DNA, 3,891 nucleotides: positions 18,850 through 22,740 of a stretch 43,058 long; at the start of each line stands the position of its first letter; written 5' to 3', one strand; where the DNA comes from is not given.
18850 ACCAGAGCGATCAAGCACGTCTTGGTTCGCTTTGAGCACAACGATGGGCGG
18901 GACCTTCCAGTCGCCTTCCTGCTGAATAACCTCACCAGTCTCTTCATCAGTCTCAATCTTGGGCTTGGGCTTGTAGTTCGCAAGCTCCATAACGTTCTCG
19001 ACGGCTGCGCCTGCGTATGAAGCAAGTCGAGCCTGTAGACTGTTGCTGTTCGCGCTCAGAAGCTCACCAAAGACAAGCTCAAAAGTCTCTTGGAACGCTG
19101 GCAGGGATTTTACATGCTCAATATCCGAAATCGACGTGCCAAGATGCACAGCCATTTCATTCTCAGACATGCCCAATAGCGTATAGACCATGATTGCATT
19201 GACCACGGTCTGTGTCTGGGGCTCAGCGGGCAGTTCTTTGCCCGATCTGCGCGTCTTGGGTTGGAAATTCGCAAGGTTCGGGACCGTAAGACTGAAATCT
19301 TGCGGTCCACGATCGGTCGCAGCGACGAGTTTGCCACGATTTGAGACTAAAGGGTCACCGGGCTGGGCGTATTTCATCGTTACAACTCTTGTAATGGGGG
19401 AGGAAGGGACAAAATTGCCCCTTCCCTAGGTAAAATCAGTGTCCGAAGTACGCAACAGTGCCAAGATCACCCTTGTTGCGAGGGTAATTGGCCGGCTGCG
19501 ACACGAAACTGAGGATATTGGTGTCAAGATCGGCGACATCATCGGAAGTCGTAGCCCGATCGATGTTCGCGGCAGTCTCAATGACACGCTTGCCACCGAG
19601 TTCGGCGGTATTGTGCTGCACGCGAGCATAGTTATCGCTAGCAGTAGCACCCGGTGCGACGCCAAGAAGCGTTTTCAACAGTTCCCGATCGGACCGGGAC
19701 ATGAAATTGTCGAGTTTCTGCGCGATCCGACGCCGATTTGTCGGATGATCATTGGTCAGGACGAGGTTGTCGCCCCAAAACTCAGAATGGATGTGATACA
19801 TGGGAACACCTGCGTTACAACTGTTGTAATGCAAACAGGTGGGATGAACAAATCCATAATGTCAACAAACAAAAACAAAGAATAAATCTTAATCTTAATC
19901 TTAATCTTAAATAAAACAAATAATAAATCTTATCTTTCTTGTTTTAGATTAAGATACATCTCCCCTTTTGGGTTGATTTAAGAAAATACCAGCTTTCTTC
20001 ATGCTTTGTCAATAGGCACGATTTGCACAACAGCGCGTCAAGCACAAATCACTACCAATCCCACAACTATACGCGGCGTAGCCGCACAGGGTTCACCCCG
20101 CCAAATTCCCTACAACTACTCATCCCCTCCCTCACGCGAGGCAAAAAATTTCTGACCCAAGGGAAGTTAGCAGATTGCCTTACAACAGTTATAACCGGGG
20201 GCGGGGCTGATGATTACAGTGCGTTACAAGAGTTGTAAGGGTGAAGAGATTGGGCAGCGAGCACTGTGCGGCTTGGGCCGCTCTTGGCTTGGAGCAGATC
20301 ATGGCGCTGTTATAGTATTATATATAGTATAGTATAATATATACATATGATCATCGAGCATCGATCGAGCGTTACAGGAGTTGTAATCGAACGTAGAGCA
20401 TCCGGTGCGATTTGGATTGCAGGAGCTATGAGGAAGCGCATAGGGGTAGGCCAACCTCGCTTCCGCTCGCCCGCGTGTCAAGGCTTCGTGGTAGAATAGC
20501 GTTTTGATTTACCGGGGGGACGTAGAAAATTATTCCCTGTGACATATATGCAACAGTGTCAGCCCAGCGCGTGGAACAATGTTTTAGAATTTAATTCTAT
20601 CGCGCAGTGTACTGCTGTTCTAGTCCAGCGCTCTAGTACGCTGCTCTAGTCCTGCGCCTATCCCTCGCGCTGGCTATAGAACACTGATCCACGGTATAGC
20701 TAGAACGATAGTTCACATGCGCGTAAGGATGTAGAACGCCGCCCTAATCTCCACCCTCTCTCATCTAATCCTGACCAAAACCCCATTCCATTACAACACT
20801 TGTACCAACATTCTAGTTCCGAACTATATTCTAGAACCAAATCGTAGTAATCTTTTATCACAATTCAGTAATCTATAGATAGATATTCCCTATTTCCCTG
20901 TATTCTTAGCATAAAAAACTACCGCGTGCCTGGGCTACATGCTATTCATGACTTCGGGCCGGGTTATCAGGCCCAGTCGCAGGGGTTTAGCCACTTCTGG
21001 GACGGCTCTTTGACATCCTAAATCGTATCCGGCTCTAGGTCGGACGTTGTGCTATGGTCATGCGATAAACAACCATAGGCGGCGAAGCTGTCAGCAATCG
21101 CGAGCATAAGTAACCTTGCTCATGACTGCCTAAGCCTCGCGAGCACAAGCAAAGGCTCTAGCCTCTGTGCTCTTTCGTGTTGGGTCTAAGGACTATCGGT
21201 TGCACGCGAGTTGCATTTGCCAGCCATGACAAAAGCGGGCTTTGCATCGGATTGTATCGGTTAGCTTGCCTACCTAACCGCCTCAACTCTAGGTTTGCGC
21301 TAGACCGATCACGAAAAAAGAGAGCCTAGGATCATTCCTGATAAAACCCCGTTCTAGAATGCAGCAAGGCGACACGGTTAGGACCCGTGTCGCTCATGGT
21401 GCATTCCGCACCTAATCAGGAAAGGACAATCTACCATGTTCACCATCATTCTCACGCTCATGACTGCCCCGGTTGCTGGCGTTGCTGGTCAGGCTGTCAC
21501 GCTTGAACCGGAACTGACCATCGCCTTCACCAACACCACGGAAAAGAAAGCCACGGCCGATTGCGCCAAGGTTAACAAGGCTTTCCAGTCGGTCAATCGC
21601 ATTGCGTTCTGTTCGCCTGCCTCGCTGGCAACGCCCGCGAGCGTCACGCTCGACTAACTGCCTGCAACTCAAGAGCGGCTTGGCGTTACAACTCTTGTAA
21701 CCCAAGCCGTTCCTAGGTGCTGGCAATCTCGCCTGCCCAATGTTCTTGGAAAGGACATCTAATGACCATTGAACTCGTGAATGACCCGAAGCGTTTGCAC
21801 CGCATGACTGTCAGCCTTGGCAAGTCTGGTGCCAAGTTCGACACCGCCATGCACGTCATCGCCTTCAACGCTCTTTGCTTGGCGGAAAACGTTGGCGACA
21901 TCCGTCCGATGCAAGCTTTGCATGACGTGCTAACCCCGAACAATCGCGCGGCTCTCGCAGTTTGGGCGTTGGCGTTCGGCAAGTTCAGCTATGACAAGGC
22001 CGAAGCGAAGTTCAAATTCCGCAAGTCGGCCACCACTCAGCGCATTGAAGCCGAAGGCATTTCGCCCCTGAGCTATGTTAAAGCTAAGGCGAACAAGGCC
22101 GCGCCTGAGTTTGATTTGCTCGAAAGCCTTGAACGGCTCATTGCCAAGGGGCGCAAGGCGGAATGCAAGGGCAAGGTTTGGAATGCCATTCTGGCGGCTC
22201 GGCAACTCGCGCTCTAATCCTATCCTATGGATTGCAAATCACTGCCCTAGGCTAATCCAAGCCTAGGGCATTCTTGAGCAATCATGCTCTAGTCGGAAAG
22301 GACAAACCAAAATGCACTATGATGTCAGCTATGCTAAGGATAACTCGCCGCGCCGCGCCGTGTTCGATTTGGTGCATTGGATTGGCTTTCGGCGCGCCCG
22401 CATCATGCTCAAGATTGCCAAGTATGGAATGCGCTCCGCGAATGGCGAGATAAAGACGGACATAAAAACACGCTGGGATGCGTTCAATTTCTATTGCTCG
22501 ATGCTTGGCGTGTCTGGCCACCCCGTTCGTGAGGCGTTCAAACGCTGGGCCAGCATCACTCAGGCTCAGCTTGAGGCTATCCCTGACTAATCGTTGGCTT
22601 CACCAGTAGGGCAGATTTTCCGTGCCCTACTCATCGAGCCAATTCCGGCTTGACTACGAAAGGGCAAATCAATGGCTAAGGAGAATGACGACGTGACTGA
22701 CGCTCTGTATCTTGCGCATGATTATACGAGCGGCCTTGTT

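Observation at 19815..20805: Highest palindrome density brackets an AT-rich block in the divergent control region (origin- or operator-like layout)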

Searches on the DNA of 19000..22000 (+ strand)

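Call 6: search_dna_similar(query=window:19000-22000:+, collection=phages, mode=distant, max_rows=20)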
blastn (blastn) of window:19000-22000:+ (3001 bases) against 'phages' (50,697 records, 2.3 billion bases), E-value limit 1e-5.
No match.

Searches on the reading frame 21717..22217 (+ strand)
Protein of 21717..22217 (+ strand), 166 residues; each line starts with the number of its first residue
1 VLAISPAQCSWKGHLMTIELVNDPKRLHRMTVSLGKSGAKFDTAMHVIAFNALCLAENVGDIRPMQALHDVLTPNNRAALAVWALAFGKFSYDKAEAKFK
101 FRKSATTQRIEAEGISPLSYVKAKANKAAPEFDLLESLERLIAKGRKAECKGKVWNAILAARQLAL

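Call 11: search_protein_families(library=pfam, proteins=[window:21717-22217:+], max_evalue=0.01)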
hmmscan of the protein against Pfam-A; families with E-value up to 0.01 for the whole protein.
window:21717-22217:+ (166 aa): 0 families

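Call 22: search_protein_families(library=phrogs, proteins=[window:21717-22217:+], max_evalue=0.01)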
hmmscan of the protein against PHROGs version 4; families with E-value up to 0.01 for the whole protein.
window:21717-22217:+ (166 aa): 1 family
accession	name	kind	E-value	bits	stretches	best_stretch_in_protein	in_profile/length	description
phrog_1448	-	unknown function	9.5e-19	68.8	1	15-156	13-160/190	-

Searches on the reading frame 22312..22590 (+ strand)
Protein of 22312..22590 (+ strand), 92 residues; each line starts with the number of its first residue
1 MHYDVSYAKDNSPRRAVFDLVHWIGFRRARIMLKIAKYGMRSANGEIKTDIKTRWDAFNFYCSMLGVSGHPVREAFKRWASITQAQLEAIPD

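Call 22: search_protein_families(library=phrogs, proteins=[window:22312-22590:+], max_evalue=0.01)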
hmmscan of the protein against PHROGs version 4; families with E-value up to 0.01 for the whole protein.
window:22312-22590:+ (92 aa): 0 families

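Call 43: search_protein_families(library=pfam, proteins=[window:22312-22590:+], max_evalue=1)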
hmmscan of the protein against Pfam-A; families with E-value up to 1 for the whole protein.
window:22312-22590:+ (92 aa): 1 family
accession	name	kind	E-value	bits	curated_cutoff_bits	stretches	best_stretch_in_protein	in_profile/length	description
PF21079.2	GDH_HM2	-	0.16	12.4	21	1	6-21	25-40/45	Glutamate dehydrogenase, helical motif 2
